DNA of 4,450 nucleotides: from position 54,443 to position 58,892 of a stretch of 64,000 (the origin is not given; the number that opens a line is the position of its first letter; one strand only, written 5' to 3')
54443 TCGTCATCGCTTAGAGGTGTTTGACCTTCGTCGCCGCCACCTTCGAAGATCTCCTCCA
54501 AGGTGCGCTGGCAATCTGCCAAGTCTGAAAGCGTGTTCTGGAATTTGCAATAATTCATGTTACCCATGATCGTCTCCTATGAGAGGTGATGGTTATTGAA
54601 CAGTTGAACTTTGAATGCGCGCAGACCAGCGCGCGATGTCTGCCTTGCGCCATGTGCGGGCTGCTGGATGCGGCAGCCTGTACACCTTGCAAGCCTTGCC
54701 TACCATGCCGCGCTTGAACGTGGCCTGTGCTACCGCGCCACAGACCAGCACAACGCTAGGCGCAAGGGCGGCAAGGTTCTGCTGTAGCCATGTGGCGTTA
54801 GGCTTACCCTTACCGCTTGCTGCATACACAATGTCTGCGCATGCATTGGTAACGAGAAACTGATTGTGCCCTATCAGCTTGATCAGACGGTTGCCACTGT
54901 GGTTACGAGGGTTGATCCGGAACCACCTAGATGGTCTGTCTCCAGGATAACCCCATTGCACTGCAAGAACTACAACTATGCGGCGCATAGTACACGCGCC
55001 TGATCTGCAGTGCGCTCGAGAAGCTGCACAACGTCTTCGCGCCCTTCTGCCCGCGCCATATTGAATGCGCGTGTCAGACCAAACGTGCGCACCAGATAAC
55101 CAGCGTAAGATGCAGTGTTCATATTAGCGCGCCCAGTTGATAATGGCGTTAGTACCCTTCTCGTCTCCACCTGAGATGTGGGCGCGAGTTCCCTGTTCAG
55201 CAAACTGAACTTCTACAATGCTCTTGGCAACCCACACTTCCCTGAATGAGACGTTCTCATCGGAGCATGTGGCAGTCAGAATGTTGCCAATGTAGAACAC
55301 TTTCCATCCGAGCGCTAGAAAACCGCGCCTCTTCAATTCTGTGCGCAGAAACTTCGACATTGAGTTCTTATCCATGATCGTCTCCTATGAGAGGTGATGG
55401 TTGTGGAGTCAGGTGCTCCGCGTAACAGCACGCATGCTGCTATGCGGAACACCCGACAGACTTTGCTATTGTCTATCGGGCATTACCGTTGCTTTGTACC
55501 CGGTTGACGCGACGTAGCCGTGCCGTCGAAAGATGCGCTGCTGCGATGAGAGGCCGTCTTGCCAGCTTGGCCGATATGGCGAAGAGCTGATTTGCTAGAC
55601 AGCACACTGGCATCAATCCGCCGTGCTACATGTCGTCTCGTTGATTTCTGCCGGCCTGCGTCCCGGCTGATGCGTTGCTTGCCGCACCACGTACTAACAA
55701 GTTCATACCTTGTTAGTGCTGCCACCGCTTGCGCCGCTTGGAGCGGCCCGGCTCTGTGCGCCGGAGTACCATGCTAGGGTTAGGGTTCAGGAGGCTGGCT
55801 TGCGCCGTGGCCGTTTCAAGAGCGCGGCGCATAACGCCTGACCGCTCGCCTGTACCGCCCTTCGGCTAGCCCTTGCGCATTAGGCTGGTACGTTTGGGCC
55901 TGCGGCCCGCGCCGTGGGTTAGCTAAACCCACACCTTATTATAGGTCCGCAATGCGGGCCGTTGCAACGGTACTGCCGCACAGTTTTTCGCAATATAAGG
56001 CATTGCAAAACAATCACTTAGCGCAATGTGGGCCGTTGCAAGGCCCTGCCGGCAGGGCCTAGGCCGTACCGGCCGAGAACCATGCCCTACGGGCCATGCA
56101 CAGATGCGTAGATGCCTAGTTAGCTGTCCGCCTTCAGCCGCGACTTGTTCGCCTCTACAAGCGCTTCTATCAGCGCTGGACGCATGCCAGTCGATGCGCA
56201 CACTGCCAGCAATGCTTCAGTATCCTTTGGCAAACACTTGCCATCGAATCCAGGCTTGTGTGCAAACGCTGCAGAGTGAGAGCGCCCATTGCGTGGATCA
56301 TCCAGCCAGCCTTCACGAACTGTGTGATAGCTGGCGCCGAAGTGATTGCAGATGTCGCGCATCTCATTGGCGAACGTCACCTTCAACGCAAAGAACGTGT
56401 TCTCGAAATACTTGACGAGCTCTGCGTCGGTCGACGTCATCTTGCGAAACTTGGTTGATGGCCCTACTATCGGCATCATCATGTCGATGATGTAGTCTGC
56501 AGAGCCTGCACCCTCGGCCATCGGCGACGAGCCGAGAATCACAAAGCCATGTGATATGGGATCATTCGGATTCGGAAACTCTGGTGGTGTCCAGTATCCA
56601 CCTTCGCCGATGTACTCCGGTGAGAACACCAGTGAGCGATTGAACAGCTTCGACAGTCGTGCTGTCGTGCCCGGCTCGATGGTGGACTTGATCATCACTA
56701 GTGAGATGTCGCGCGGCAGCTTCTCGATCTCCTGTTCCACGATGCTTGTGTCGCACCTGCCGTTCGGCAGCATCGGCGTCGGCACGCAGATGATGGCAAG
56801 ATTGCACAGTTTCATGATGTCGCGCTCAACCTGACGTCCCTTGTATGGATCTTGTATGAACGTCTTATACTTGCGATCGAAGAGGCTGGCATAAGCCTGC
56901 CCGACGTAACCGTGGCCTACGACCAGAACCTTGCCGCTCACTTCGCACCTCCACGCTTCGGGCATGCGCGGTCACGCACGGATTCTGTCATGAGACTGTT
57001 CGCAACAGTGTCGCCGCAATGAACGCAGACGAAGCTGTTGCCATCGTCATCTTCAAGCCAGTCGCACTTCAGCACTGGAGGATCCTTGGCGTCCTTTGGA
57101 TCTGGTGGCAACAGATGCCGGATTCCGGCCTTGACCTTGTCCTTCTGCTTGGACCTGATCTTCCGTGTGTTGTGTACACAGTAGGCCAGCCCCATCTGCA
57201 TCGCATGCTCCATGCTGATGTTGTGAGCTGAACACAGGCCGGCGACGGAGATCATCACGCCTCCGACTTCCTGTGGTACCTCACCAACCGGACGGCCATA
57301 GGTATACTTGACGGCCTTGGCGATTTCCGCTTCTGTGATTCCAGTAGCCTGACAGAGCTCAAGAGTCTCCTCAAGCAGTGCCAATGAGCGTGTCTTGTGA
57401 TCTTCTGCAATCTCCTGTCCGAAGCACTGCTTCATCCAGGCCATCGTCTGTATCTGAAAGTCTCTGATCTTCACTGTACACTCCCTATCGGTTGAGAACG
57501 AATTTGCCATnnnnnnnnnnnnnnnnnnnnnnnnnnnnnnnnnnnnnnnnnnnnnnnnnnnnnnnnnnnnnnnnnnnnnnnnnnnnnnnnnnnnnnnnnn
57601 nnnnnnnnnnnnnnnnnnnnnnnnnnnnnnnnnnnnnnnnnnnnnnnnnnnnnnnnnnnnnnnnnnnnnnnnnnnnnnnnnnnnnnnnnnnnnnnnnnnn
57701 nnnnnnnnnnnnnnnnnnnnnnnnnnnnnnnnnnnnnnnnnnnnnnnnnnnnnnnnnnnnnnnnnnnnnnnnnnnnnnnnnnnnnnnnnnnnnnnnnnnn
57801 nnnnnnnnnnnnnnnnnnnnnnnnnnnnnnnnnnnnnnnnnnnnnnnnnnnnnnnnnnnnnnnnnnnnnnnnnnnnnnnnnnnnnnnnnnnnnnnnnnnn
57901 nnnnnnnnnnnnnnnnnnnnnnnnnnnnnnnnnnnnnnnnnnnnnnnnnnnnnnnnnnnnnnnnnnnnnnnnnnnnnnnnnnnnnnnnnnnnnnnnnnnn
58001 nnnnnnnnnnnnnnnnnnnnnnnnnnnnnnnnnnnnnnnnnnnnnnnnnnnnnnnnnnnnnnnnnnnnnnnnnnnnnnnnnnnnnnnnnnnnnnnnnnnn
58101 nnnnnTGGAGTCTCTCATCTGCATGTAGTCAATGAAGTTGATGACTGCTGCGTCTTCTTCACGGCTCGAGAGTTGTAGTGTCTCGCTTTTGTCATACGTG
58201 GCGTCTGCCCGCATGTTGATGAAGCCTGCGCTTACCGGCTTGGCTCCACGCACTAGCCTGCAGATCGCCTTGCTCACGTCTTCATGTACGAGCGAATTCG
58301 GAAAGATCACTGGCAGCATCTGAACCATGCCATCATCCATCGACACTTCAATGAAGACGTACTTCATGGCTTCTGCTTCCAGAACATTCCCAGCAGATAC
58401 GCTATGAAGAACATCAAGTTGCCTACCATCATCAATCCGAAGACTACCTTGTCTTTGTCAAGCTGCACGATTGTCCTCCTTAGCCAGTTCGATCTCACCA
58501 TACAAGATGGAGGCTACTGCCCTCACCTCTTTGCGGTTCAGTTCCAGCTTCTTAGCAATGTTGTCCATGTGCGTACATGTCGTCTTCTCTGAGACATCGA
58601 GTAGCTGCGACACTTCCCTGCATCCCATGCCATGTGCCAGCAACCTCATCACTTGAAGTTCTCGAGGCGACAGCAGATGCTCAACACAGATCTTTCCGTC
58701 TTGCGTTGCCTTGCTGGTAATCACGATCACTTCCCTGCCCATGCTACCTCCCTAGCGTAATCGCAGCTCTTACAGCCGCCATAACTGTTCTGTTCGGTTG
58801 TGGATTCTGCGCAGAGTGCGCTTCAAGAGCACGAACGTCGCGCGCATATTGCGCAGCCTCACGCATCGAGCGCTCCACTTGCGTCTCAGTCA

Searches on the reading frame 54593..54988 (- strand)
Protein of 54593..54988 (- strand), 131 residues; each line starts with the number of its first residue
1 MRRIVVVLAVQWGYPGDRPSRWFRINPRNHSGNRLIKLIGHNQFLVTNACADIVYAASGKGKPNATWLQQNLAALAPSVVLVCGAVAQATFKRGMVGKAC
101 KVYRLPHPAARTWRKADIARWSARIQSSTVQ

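Call 84: search_protein_families(library=pfam, proteins=[window:54593-54988:-], max_evalue=0.01)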
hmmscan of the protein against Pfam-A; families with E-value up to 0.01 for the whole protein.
window:54593-54988:- (131 aa): 1 family
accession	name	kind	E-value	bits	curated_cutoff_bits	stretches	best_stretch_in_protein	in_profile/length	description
PF03167.25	UDG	-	1.9e-06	28.4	24.3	1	31-116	32-126/141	Uracil DNA glycosylase superfamily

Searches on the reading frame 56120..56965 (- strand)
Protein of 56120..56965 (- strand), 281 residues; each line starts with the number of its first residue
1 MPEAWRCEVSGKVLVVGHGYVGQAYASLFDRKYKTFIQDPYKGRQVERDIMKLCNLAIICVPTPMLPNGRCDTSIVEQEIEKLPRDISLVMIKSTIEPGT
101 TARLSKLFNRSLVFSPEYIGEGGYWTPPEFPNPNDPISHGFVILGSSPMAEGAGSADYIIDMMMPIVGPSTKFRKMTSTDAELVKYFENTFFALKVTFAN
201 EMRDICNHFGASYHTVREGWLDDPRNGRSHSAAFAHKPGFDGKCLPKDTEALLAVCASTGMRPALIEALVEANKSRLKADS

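Call 12: search_protein_families(library=phrogs, proteins=[window:56120-56965:-], max_evalue=0.001)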
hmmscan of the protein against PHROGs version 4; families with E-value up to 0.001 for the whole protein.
window:56120-56965:- (281 aa): 1 family
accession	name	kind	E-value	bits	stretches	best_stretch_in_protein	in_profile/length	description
phrog_9148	-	other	5.4e-34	118.8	1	51-276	74-294/382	UDP-glucose dehydrogenase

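Call 13: search_protein_families(library=pfam, proteins=[window:56120-56965:-], max_evalue=0.001)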
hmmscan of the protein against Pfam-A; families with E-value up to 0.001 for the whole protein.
window:56120-56965:- (281 aa): 2 families
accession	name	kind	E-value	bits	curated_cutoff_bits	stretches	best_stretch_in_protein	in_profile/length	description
PF00984.24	UDPG_MGDP_dh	-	1.1e-23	83.5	25.4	1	180-274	2-93/94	UDP-glucose/GDP-mannose dehydrogenase family, central domain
PF03721.20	UDPG_MGDP_dh_N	-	1.6e-09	38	27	1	51-118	74-155/187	UDP-glucose/GDP-mannose dehydrogenase family, NAD binding domain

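Call 25: find_related_loci(query=window:56120-56965:-, collection=viral_contigs, flank=6000)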
Query window:56120-56965:- (281 aa) in viral_contigs; peptide patterns used: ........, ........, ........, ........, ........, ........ (x = any residue, [..] = any of these).
11 stretches matched a pattern; 2 encode a relative of the query (tblastn E <= 1e-3); 2 distinct loci.
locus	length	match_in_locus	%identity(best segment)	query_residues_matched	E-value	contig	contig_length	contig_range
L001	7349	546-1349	50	7-277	1e-79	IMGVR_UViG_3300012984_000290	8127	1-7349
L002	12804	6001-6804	50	7-277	9e-80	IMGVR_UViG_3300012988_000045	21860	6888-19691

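Call 30: find_homologous_proteins(query=window:56120-56965:-, max_evalue=1e-20)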
Query window:56120-56965:- (281 aa): 1035 proteins with E <= 1e-20 among 1941 candidates; the best 120 are listed.
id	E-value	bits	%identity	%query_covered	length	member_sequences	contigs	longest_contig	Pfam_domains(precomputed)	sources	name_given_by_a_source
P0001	1.3e-183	627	100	97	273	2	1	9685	PF00984.25,PF03721.21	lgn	-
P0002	1.8e-112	393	66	95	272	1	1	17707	PF00984.25,PF03721.21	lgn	-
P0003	1.3e-106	374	61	96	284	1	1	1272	PF00984.25,PF03721.21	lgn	-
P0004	2.7e-99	350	59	94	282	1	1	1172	PF00984.25,PF03721.21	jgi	jgi:UDPglucose 6-dehydrogenase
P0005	1.5e-95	338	55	96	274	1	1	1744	PF00984.25,PF03721.21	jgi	jgi:UDPglucose 6-dehydrogenase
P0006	1.4e-94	335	57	94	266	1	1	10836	PF00984.25,PF03721.21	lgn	-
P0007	3.8e-94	333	56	93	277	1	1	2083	PF00984.25,PF03721.21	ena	-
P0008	6.8e-89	316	55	94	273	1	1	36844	PF00984.25,PF03721.21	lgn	-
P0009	2.5e-87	311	54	96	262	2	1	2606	PF00984.25,PF03721.21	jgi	jgi:nucleotide sugar dehydrogenase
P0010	5.1e-87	310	56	94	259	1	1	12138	PF00984.25,PF03721.21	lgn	-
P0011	7.3e-85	303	54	94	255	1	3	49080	PF00984.25,PF03721.21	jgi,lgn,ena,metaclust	metaclust:\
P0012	1.4e-83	298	52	94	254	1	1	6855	PF00984.25,PF03721.21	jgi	-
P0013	1.2e-82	295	53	94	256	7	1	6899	PF00984.25,PF03721.21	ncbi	-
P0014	1.2e-82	295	54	93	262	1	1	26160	PF00984.25,PF03721.21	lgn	-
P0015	2.3e-82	294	53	94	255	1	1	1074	PF00984.25,PF03721.21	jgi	jgi:UDPglucose 6-dehydrogenase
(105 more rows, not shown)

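Call 31: find_encoding_contigs(protein=P0002, flank=10000, max_places=3)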
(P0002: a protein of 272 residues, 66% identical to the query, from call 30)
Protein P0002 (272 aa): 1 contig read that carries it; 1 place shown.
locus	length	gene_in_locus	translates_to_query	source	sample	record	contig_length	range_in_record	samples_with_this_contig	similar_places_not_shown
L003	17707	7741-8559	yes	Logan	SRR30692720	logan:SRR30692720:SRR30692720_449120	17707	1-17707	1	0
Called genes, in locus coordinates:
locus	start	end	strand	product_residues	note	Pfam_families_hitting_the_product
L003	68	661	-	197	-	-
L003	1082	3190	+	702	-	PF12965:DUF3854, PF19263:DUF5906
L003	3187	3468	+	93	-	-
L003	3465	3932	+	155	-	PF08719:NADAR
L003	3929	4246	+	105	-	-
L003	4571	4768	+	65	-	-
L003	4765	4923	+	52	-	-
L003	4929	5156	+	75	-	-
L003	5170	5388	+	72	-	-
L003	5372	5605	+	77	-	-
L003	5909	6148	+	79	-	-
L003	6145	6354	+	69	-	-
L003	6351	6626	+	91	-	-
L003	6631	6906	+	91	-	PF00196:GerE, PF13384:HTH_23 (weak)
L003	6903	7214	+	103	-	-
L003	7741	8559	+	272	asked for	PF03721:UDPG_MGDP_dh_N, PF00984:UDPG_MGDP_dh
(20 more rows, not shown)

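Call 32: find_encoding_contigs(protein=P0001, flank=10000, max_places=3)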
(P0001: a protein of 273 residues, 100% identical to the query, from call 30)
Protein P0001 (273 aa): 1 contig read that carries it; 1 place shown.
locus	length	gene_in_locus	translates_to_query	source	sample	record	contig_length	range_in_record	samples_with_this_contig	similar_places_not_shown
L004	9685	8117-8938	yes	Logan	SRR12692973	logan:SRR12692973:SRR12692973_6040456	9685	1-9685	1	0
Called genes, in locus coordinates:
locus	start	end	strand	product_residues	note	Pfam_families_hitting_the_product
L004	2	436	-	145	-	?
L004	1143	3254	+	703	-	PF12965:DUF3854, PF19263:DUF5906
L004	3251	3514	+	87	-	PF14216:DUF4326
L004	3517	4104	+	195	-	PF08719:NADAR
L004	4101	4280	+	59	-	-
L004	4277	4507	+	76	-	-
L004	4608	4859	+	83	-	-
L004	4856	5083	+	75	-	-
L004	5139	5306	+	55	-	-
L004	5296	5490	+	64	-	-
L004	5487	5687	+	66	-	-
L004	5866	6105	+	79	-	-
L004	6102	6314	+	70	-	-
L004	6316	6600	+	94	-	PF00196:GerE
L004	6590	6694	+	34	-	-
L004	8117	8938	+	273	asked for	PF03721:UDPG_MGDP_dh_N (weak), PF00984:UDPG_MGDP_dh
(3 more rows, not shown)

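Call 33: find_encoding_contigs(protein=P0008, flank=10000, max_places=2)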
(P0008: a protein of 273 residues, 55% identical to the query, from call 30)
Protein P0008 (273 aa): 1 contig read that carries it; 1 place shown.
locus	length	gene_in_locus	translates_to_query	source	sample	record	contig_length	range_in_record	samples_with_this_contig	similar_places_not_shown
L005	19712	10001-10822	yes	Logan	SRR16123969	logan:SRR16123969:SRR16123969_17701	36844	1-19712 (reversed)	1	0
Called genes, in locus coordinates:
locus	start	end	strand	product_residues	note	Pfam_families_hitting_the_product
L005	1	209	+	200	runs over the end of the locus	PF09343:DUF2460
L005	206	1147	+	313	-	PF09931:Phage_phiJL001_Gp84_N, PF09356:Phage_BR0599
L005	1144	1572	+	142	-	-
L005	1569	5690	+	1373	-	PF21722:Gly_rich_2, PF13550:Phage-tail_3, PF23666:Rcc01698_C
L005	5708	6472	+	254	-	PF10983:DUF2793, PF26209:Phage_phiTE_241_C (weak)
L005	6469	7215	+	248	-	PF13385:Laminin_G_3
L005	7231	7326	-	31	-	-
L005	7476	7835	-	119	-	-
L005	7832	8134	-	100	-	-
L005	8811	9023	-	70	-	PF13560:HTH_31, PF01381:HTH_3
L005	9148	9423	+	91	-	-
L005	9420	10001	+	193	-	-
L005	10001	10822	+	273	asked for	PF03721:UDPG_MGDP_dh_N, PF00984:UDPG_MGDP_dh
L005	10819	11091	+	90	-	-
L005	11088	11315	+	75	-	-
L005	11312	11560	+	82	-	-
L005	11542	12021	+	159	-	-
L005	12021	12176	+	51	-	-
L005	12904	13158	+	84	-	-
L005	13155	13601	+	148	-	PF05869:Dam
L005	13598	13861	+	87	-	-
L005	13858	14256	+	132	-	-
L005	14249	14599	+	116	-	-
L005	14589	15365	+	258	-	PF01555:N6_N4_Mtase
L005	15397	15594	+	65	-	-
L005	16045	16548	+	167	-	-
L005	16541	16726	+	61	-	-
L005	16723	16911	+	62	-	-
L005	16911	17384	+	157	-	-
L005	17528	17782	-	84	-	-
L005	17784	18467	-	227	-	-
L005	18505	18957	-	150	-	PF01510:Amidase_2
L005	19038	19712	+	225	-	?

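Call 42: find_encoding_contigs(protein=P0006, flank=6000, max_places=2)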
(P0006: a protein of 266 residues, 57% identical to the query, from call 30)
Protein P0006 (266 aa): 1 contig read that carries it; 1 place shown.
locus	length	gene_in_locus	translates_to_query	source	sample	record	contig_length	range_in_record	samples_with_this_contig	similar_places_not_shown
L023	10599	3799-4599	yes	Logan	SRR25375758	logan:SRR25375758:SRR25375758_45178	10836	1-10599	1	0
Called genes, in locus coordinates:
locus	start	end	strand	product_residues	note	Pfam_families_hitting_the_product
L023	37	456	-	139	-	-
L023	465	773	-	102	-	-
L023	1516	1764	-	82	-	-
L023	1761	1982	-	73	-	PF01381:HTH_3, PF13560:HTH_31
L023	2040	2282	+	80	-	-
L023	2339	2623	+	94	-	-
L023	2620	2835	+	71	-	-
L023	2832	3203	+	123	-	-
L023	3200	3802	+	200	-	-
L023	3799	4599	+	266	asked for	PF03721:UDPG_MGDP_dh_N, PF00984:UDPG_MGDP_dh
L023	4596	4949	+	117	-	-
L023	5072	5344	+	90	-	-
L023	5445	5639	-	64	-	-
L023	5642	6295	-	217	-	-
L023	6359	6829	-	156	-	PF08291:Peptidase_M15_3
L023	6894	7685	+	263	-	-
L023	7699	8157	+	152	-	-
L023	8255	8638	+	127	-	-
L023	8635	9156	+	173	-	-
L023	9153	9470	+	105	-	-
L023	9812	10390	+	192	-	PF01844:HNH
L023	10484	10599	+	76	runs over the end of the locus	-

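Call 43: find_encoding_contigs(protein=P0010, flank=6000, max_places=2)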
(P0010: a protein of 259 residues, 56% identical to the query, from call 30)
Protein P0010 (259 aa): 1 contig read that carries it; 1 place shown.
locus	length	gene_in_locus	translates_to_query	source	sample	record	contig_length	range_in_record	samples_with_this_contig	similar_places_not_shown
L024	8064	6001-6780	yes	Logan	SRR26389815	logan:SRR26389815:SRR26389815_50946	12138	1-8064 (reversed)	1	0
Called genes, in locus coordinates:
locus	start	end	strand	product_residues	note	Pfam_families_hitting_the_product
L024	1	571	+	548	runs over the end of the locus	PF05136:Phage_portal_2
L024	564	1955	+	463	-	PF25145:NfeD1b_N (weak), PF01343:Peptidase_S49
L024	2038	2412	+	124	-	PF02924:HDPD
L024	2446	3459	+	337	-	PF03864:Phage_cap_E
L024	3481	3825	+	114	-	PF05354:Phage_attach (weak)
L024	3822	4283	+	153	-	-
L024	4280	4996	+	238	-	-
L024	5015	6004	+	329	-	PF01073:3Beta_HSD, PF01370:Epimerase, PF02719:Polysacc_synt_2, PF04321:RmlD_sub_bind, PF07993:NAD_binding_4 (faint), PF13460:NAD_binding_10 (faint), PF16363:GDP_Man_Dehyd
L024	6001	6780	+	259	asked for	PF03721:UDPG_MGDP_dh_N, PF00984:UDPG_MGDP_dh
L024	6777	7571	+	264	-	-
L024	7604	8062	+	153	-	?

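Call 44: find_encoding_contigs(protein=P0007, flank=3000, max_places=2)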
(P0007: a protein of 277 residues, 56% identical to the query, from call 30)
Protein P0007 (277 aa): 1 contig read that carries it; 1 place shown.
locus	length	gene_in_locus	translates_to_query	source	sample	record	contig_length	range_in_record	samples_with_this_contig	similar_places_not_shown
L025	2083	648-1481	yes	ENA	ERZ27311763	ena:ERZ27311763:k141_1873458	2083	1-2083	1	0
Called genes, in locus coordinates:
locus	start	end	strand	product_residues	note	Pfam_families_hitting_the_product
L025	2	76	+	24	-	?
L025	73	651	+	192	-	-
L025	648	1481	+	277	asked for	PF03721:UDPG_MGDP_dh_N, PF00984:UDPG_MGDP_dh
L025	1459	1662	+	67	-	-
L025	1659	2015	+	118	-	-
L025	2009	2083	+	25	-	?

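Call 45: find_encoding_contigs(protein=P0005, flank=3000, max_places=2)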
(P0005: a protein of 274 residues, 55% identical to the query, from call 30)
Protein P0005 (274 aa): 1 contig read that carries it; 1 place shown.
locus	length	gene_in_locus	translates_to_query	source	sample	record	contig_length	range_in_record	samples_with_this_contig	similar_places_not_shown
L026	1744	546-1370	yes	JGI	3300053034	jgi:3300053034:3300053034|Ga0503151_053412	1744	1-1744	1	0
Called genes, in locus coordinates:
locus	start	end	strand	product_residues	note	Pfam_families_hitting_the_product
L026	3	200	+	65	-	?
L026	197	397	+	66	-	-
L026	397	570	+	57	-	-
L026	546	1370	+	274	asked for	PF03721:UDPG_MGDP_dh_N, PF00984:UDPG_MGDP_dh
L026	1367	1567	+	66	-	-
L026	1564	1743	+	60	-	?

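Call 49: find_encoding_contigs(protein=P0003, flank=3000, max_places=2)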
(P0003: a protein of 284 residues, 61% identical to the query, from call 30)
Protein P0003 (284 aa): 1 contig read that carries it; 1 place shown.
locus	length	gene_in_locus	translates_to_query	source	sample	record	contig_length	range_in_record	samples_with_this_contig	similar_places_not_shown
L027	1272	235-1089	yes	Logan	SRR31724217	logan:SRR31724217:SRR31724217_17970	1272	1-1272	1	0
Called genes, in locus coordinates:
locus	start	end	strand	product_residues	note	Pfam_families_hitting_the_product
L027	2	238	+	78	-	?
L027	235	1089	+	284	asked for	PF03721:UDPG_MGDP_dh_N, PF00984:UDPG_MGDP_dh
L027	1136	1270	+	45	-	?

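Call 50: find_encoding_contigs(protein=P0004, flank=3000, max_places=2)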
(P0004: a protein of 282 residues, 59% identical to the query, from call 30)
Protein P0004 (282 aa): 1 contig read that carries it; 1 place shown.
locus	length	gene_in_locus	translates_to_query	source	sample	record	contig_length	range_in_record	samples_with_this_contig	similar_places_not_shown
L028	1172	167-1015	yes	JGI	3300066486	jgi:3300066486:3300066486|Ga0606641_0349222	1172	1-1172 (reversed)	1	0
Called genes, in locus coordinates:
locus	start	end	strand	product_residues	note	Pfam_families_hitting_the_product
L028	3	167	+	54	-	?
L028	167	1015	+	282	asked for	PF03721:UDPG_MGDP_dh_N, PF00984:UDPG_MGDP_dh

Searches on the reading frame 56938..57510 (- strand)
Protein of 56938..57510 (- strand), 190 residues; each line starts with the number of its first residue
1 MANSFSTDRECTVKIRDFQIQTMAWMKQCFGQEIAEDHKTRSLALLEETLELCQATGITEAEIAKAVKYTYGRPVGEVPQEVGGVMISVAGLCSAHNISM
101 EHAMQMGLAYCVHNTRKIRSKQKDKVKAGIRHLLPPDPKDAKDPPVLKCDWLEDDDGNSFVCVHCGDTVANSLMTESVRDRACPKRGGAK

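Call 12: search_protein_families(library=phrogs, proteins=[window:56938-57510:-], max_evalue=0.001)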
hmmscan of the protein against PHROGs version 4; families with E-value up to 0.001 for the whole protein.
window:56938-57510:- (190 aa): 2 families
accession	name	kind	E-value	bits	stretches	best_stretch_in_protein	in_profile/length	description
phrog_8593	-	unknown function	6.4e-36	125.3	1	8-130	37-159/487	-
phrog_14118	-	unknown function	1.3e-35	124.4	1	12-129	162-281/371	-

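Call 13: search_protein_families(library=pfam, proteins=[window:56938-57510:-], max_evalue=0.001)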
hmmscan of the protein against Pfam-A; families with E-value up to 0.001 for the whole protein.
window:56938-57510:- (190 aa): 0 families

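Call 113: search_protein_families(library=ncbifam, proteins=[window:56938-57474:-], max_evalue=0.01)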
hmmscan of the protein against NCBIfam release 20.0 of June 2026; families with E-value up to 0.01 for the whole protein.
window:56938-57474:- (178 aa): 0 families

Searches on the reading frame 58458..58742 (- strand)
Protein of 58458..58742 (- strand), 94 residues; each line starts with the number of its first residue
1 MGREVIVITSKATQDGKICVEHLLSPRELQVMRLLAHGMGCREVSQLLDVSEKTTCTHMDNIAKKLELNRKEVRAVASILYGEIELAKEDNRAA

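Call 12: search_protein_families(library=phrogs, proteins=[window:58458-58742:-], max_evalue=0.001)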
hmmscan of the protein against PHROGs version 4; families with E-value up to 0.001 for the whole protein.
window:58458-58742:- (94 aa): 2 families
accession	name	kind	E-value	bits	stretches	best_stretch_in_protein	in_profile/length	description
phrog_3282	-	transcription regulation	3.9e-05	24.6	1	24-71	48-95/158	sigma factor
phrog_731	-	unknown function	9.8e-05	22.8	1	22-72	151-210/227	-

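Call 13: search_protein_families(library=pfam, proteins=[window:58458-58742:-], max_evalue=0.001)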
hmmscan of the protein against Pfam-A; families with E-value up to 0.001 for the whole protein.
window:58458-58742:- (94 aa): 2 families
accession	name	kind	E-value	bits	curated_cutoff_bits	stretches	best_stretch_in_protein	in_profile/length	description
PF00196.25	GerE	-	1.8e-13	50.3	23.5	1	23-71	2-50/57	Bacterial regulatory proteins, luxR family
PF13384.12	HTH_23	-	0.00034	20.8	24.6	1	28-56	7-35/50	Homeodomain-like domain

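Call 113: search_protein_families(library=ncbifam, proteins=[window:58458-58742:-], max_evalue=0.01)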
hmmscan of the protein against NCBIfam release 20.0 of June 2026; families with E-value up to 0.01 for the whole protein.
window:58458-58742:- (94 aa): 25 families
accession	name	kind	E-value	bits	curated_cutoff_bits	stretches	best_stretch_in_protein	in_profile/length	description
NF052366.1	photon_PedR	equivalog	2.1e-09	37.4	120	1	23-69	2-48/74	photosynthetic electron transport-dependent transcriptional regulator PedR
NF011896.0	PRK15369.1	equivalog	1.4e-08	34.6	242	1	19-69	145-195/211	two component system response regulator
NF047785.1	respo_reg_MadR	equivalog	2.1e-08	33.8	300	1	20-71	145-196/209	MadR family response regulator transcription factor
NF052445.1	RespRegMctR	equivalog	2.7e-08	33.5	300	1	22-69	143-190/205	two-component system response regulator MctR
TIGR03020.2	EpsA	equivalog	4.2e-08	33.1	170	1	20-78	187-244/247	XrtB/PEP-CTERM-associated transcriptional regulator EpsA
NF007403.0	PRK09935.1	equivalog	4.3e-07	29.7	271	1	10-69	137-195/210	fimbria biosynthesis transcriptional regulator FimZ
NF007708.0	PRK10403.1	equivalog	6.7e-07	29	343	1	23-81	153-208/215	nitrate/nitrite response regulator protein NarP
NF007935.0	PRK10651.1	equivalog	6.7e-06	25.4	250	1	22-71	154-203/216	two-component system response regulator NarL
NF007505.1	PRK10100.1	equivalog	2.3e-05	24.2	250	1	17-69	138-190/204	biofilm master transcriptional regulator CsgD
TIGR03541.1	reg_near_HchA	equivalog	3.5e-05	23.4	215.6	1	22-77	170-224/232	PA1136 family autoinducer-binding transcriptional regulator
NF007561.1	PRK10188.1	equivalog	7.8e-05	22.1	350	1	16-72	172-228/240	quorum-sensing transcriptional regulator SdiA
NF003420.0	PRK04841.1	equivalog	0.00014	20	537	1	24-78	839-894/903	HTH-type transcriptional regulator MalT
NF007685.0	PRK10360.1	equivalog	0.00017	21.5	258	1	23-69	137-183/196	response regulator transcription factor UhpA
NF047921.1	TranRegEcpR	equivalog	0.00018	21.6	300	1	24-68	129-173/180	ECP biosynthesis operon DNA-binding transcriptional regulator EcpR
NF007018.1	PRK09483.1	equivalog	0.00024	20.8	280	1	23-71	148-196/217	UvrY/SirA/GacA family response regulator transcription factor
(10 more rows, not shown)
